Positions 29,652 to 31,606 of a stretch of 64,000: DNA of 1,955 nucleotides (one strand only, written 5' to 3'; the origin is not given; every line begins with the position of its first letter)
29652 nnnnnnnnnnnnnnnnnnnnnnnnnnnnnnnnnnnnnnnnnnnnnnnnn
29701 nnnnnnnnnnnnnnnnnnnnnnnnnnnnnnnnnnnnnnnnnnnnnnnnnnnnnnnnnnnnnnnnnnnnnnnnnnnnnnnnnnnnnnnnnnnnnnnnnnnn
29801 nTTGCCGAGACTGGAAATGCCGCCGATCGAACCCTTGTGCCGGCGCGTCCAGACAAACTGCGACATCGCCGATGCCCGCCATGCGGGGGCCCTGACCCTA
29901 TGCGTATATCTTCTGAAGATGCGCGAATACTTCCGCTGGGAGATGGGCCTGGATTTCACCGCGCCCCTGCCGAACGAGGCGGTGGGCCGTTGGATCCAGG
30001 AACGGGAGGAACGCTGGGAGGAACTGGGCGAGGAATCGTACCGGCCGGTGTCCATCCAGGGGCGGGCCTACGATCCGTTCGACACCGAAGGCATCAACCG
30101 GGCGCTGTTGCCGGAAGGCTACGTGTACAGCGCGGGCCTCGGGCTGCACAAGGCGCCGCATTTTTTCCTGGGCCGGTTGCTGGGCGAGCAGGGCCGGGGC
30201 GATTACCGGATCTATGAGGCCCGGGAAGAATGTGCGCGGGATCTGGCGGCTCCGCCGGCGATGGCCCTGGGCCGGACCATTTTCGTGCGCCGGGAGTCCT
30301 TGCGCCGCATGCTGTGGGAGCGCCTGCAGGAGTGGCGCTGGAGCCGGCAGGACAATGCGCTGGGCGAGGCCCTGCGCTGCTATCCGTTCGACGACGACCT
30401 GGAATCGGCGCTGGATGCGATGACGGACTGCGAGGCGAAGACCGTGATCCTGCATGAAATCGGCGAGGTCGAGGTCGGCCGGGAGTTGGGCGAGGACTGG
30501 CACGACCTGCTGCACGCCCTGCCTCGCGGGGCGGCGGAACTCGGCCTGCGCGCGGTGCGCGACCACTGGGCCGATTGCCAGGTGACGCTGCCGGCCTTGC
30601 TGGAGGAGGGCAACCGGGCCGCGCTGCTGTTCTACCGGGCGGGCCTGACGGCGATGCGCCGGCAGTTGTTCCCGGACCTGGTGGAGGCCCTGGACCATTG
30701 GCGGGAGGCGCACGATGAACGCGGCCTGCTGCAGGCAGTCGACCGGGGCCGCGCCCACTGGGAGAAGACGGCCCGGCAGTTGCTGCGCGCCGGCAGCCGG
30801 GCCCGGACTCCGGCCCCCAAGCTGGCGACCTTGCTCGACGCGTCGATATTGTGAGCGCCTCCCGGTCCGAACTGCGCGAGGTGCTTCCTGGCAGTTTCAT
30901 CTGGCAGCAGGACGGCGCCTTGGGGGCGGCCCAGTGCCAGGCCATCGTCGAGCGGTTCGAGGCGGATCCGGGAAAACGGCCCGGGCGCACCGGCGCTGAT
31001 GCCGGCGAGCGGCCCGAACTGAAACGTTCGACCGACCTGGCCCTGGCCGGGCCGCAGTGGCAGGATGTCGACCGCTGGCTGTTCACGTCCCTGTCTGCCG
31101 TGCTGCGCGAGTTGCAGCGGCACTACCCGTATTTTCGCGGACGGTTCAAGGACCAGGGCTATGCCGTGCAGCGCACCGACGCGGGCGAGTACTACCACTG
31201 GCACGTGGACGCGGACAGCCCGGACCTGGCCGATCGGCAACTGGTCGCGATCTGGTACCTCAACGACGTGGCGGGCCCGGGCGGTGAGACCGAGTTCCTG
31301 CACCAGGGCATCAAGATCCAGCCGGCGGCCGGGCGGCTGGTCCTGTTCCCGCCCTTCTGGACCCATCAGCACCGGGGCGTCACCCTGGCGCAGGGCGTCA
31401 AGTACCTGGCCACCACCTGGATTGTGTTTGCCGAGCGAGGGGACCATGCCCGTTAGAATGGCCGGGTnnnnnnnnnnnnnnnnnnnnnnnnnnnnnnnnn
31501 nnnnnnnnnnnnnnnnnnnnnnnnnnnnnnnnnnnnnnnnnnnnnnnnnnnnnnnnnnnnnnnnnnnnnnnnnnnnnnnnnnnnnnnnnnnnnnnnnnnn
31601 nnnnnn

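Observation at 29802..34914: Uncharacterised trio (350-aa hypothetical, 2OG-Fe(II) oxygenase, YiiX-like permuted papain-fold protein) translationally coupled to fadE-fadA-fadB-fadD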

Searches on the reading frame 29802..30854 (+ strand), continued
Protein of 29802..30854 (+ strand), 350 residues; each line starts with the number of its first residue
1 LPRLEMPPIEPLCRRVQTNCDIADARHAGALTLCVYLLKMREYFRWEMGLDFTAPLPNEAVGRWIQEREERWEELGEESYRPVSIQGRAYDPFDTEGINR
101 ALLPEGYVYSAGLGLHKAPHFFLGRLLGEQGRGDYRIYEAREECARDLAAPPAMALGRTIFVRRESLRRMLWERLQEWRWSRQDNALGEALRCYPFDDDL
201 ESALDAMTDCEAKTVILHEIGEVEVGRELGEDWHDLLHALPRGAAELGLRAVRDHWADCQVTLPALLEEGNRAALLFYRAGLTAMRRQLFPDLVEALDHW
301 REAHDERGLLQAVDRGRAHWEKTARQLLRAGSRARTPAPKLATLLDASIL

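Call 23: search_protein_families(library=ncbifam, proteins=[L052:8156-9244:+, L052:6987-7778:+, L052:11349-12626:+, L052:12735-14258:+, L052:14262-15299:+, L082:11882-12211:-, L082:12291-12965:+, L082:9212-9781:-, L082:8397-9128:-], max_evalue=0.01)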
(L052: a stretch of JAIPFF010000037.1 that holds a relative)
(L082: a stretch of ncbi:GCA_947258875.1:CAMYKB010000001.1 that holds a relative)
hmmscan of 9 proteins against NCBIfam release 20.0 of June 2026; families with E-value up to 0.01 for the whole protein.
L052:8156-9244:+ (362 aa): 3 families
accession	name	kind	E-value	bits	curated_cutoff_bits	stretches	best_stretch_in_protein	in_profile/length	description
NF008432.0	PRK11272.1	equivalog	6.1e-22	78.2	270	1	38-321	10-285/294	drug/metabolite exporter YedA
TIGR00950.1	2A78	equivalog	1.3e-15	57.5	230.2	1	50-319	1-264/264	carboxylate/amino acid/amine transporter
NF050091.1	ArAmAcExpYddG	equivalog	2.1e-06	27.5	300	1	47-233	14-195/285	aromatic amino acid exporter YddG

L052:6987-7778:+ (263 aa): 7 families
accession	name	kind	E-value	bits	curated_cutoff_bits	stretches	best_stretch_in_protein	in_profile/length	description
NF040775.1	endonuc_Nei2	equivalog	2.9e-42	144.9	400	1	1-260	1-251/252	endonuclease VIII Nei2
NF007763.0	PRK10445.1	equivalog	4.4e-28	98.4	252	1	1-260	1-262/263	endonuclease VIII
NF002211.1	PRK01103.1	equivalog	1.4e-23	83.8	212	1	28-260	37-273/274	bifunctional DNA-formamidopyrimidine glycosylase/DNA-(apurinic or apyrimidinic site) lyase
TIGR00577.1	fpg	equivalog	4.4e-21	75.4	203.3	1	35-260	46-276/276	DNA-formamidopyrimidine glycosylase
NF011386.0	PRK14811.1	equivalog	1.7e-19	70.1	414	1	36-262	40-264/269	DNA-formamidopyrimidine glycosylase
NF010551.0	PRK13945.1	equivalog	3.5e-17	62.7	348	1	154-260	170-281/282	DNA-formamidopyrimidine glycosylase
NF011385.0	PRK14810.1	equivalog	9.5e-12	44.9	423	1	151-260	157-271/272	DNA-formamidopyrimidine glycosylase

L052:11349-12626:+ (425 aa): 0 families

L052:12735-14258:+ (507 aa): 3 families
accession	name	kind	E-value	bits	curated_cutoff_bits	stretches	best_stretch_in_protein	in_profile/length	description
TIGR03028.1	EpsE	equivalog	5.3e-07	29.2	262.65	1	140-238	13-114/239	polysaccharide export protein EpsE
NF041843.1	EpsY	equivalog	2.6e-06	26.8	320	1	136-234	60-159/211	exopolysaccharide export protein EpsY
TIGR03027.2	pepcterm_export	equivalog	0.00074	19.2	180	1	136-246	10-125/169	XrtA/PEP-CTERM system exopolysaccharide export protein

L052:14262-15299:+ (345 aa): 1 family
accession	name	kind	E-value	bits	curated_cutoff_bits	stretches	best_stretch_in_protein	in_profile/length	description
NF009160.0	PRK12505.1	equivalog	0.0039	16.6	140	1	82-130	105-153/179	putative monovalent cation/H+ antiporter subunit B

L082:11882-12211:- (109 aa): 0 families

L082:12291-12965:+ (224 aa): 4 families
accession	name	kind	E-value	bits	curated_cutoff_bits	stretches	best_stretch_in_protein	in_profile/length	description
NF003975.0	PRK05467.1-4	equivalog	2.9e-75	252.6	180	1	1-223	1-225/226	Fe2+-dependent dioxygenase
NF003974.0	PRK05467.1-3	equivalog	1e-74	250.8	143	1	1-223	1-221/221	Fe2+-dependent dioxygenase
NF003973.0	PRK05467.1-2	equivalog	1.9e-61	207.6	336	1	1-223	1-226/227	Fe2+-dependent dioxygenase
NF003972.0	PRK05467.1-1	equivalog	1.4e-54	184.9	399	1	1-224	1-225/225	PKHD-type hydroxylase YbiX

L082:9212-9781:- (189 aa): 0 families

L082:8397-9128:- (243 aa): 0 families

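Call 43: predict_structure(alignment_id=A1)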
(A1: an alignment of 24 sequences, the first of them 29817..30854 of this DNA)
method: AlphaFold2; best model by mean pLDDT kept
length: 345 residues; sequences in the alignment: 24
mean_pLDDT: 93.1   pTM: 0.90
mean pLDDT of the five models: 93.1, 92.7, 92.4, 92.2, 91.3
residues with pLDDT >= 90: 296; 70-90: 44; 50-70: 3; < 50: 2
segments of 3 or more residues with pLDDT < 50: none
pLDDT, mean of each block of 10 residues (from residue 1): 74 94 87 91 91 94 93 92 93 94 88 88 94 95 87 94 93 90 95 94 97 96 94 91 96 98 95 94 97 96 98 98 94 96 97
secondary structure, 60 per line:
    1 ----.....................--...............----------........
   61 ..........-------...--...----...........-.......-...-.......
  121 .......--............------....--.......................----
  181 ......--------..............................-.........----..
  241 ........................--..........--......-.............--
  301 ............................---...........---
elements in order: H5-25 H28-42 H53-70 E78-80 E83-85 H90-100 E102-108 E114-127 E130-141 E148-151 E154-158 H159-176 H181-186 H195-224 H226-234 H239-264 H267-276 H279-284 H286-298 H301-328 H332-342

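Call 57: search_solved_structures(query=A1, max_evalue=5)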
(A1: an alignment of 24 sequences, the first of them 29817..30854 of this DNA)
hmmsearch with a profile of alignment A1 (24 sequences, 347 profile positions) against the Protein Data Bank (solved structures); distinct sequences matched with E-value up to 5: 11.
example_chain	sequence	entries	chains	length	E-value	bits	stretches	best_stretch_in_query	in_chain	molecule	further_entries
3px7_A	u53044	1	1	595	0.18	14.1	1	154-209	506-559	DNA topoisomerase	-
3pwt_A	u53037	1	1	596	0.18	14.1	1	154-209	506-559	DNA topoisomerase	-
1cy0_A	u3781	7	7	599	0.18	14.1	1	154-209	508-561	DNA TOPOISOMERASE I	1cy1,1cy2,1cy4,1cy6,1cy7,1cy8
1ecl_A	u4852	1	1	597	0.21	13.9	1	154-209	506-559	ESCHERICHIA COLI TOPOISOMERASE I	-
2y9w_A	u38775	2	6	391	0.27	13.6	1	265-325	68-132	POLYPHENOL OXIDASE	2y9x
1uku_A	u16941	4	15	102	0.28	13.5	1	29-74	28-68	periplasmic divalent cation tolerance protein CutA | Divalent-cation tolerance protein CutA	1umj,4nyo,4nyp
4rul_A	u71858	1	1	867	0.37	13.1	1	154-209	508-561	DNA topoisomerase 1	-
9gda_F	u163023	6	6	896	0.39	13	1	154-209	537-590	DNA topoisomerase 1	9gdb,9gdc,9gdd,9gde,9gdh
1mw8_X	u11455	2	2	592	0.44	12.8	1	154-209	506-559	DNA Topoisomerase I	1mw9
2lyd_A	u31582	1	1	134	0.83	11.9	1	66-140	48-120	Decapping protein 1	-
2hx6_A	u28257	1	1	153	1.2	11.4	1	150-216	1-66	Ribonuclease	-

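Call 64: fold_search(model_id=the predicted structure, library=pdb)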
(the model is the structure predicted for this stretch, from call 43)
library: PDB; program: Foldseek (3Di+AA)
matches with E <= 10: 82; with E <= 0.001: 0
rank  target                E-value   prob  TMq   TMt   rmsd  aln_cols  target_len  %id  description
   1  5cwi                  7.5e-01  0.23  0.21  0.28  11.5       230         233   13  Crystal structure of de novo designed helical repeat protein DHR18 (released 2015-12-16)
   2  5cwo_A                9.5e-01  0.14  0.17  0.23  17.1       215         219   13  Crystal structure of de novo designed helical repeat protein DHR76 (released 2015-12-16)
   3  9k82_A                1.2e+00  0.15  0.20  0.30  16.4       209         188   13  Cryo-EM structure of designed zinc-induced filament Fiber-n5-Zn1-HEHE-917 (released 2025-10-29)
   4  7bt6_b                1.3e+00  0.10  0.12  0.09  14.0       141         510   13  Cryo-EM structure of pre-60S ribosome from Saccharomyces cerevisiae rpl4delta63-87 strain at 3.12 Angstroms resolution (released 2020-10-28)
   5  6n8j_b                1.5e+00  0.12  0.11  0.07  13.3       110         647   14  Cryo-EM structure of late nuclear (LN) pre-60S ribosomal subunit (released 2019-03-13)
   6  8fbi                  1.5e+00  0.15  0.21  0.24  11.4       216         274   12  Improving the secretion of designed protein assemblies through negative design of cryptic transmembrane domains (released 2023-03-22)
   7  7tcd                  1.6e+00  0.09  0.15  0.12  18.7       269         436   10  LOV2-DARPIN fusion: D13 (released 2023-07-05)
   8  7ug6_b                1.7e+00  0.10  0.12  0.09  13.3       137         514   13  Cryo-EM structure of pre-60S ribosomal subunit, unmethylated G2922 (released 2022-12-21)
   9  8v87_b                1.7e+00  0.09  0.12  0.09  13.8       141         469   14  60S ribosome biogenesis intermediate (Dbp10 post-catalytic structure - Overall map) (released 2024-05-01)
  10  7nac_b                1.8e+00  0.09  0.12  0.09  13.5       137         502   13  State E2 nucleolar 60S ribosomal biogenesis intermediate - Composite model (released 2022-11-09)
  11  8i9t_CH               1.9e+00  0.08  0.12  0.10  14.1       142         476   13  Cryo-EM structure of a Chaetomium thermophilum pre-60S ribosomal subunit - State Dbp10-1 (released 2023-05-17)
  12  7rkc_B                2.1e+00  0.04  0.11  0.16  18.3       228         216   15  Computationally designed tunable C2 symmetric tandem repeat homodimer, D_3_633 (released 2022-05-18)
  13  4v7f_o                3.0e+00  0.07  0.12  0.12  13.9       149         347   12  Arx1 pre-60S particle. (released 2014-07-09)
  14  7btb_b                3.0e+00  0.06  0.10  0.08  13.1       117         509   14  Cryo-EM structure of pre-60S ribosome from Saccharomyces cerevisiae rpl4delta63-87 strain at 3.22 Angstroms resolution (released 2020-10-28)
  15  6ch3_B                3.2e+00  0.08  0.13  0.23   9.8       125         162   15  Crystal structure of the cytoplasmic domain of FlhA and FliS-FliC complex (released 2018-05-16)
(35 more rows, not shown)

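Call 76: search_protein_families(library=pfam, proteins=[L081:17246-17935:-, L079:1683-2819:-], max_evalue=0.5)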
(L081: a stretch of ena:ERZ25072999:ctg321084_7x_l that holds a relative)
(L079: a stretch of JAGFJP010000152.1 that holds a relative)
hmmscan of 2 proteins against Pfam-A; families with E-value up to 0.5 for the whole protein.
L081:17246-17935:- (229 aa): 1 family
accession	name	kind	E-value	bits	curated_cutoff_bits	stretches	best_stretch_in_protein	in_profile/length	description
PF09559.15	Cas6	-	8.3e-61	205.7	26.7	1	20-218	1-190/191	Cas6 Crispr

L079:1683-2819:- (378 aa): 1 family
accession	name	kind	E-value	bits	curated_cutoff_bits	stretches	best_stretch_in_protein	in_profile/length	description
PF04175.17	DUF406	-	0.31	12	25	0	280-320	5-45/91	Protein of unknown function (DUF406)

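Call 87: search_protein_representatives(alignment_id=A1)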
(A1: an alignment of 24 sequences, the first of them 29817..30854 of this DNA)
Query: 24 sequences, 347 profile positions. Proteins with E-value up to 0.001 (for the whole library): 859; up to 1e-10: 643; up to 1e-30: 323. The best 150 are listed.
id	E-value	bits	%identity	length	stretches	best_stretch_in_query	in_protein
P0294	3.0e-164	562.6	-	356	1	3-347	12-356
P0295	2.5e-147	507.0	-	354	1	5-346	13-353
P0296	5.1e-147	506.0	-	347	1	3-347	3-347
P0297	6.2e-145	499.1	-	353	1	5-342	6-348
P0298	4.8e-134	463.3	-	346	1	6-342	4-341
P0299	8.5e-133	459.2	-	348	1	4-342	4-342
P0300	8.4e-130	449.3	-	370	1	5-336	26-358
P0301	3.8e-126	437.3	-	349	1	7-343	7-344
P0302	3.1e-125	434.3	-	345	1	4-341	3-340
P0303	3.2e-125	434.3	-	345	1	5-346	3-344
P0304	5.9e-124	430.1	-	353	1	3-345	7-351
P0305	6.6e-124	429.9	-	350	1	5-341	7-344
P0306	4.2e-123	427.3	-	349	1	5-325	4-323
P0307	4.1e-120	417.5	-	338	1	4-333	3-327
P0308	5.4e-120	417.1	-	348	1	6-345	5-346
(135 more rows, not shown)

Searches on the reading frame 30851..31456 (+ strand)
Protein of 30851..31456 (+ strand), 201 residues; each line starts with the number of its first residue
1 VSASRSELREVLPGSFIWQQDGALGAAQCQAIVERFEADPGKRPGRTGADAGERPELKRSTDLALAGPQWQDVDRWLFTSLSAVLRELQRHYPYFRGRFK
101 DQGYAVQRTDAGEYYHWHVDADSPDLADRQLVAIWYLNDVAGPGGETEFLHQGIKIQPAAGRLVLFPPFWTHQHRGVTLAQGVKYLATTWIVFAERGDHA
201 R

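Call 3: search_protein_families(library=pfam, proteins=[window:30851-31456:+], max_evalue=0.01)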
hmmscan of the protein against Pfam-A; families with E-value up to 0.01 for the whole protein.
window:30851-31456:+ (201 aa): 1 family
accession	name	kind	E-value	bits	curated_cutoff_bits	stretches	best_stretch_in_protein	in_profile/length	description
PF13640.12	2OG-FeII_Oxy_3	-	2.2e-13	51.4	27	1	106-191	3-97/98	2OG-Fe(II) oxygenase superfamily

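Call 5: search_protein_families(library=ncbifam, proteins=[window:30851-31456:+], max_evalue=0.01)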
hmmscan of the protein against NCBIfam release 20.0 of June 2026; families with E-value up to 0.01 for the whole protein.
window:30851-31456:+ (201 aa): 0 families

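Call 31: search_solved_structures(query=window:30851-31456:+, max_evalue=1, show_alignments=2)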
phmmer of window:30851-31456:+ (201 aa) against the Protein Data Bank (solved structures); distinct sequences matched with E-value up to 1: 6.
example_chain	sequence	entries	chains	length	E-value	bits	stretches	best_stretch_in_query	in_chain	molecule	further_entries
5c5t_A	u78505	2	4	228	8.3e-05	25.8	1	78-191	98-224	Prolyl 4-hydroxylase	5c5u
6iuq_A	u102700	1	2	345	0.00039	23.6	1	79-192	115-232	Prolyl 4-hydroxylase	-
3itq_A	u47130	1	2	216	0.00064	22.8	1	119-191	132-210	Prolyl 4-hydroxylase, alpha subunit domain protein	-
5hv0_A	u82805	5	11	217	0.00065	22.8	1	119-191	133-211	Prolyl 4-Hydroxylase | 2OG-Fe(II) oxygenase | Procollagen-Proline Dioxygenase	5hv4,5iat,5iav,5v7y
5iax_A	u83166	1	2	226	0.00066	22.8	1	119-191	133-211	Procollagen-Proline Dioxygenase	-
6jx3_B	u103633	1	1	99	0.98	12.4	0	46-112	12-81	TfuB1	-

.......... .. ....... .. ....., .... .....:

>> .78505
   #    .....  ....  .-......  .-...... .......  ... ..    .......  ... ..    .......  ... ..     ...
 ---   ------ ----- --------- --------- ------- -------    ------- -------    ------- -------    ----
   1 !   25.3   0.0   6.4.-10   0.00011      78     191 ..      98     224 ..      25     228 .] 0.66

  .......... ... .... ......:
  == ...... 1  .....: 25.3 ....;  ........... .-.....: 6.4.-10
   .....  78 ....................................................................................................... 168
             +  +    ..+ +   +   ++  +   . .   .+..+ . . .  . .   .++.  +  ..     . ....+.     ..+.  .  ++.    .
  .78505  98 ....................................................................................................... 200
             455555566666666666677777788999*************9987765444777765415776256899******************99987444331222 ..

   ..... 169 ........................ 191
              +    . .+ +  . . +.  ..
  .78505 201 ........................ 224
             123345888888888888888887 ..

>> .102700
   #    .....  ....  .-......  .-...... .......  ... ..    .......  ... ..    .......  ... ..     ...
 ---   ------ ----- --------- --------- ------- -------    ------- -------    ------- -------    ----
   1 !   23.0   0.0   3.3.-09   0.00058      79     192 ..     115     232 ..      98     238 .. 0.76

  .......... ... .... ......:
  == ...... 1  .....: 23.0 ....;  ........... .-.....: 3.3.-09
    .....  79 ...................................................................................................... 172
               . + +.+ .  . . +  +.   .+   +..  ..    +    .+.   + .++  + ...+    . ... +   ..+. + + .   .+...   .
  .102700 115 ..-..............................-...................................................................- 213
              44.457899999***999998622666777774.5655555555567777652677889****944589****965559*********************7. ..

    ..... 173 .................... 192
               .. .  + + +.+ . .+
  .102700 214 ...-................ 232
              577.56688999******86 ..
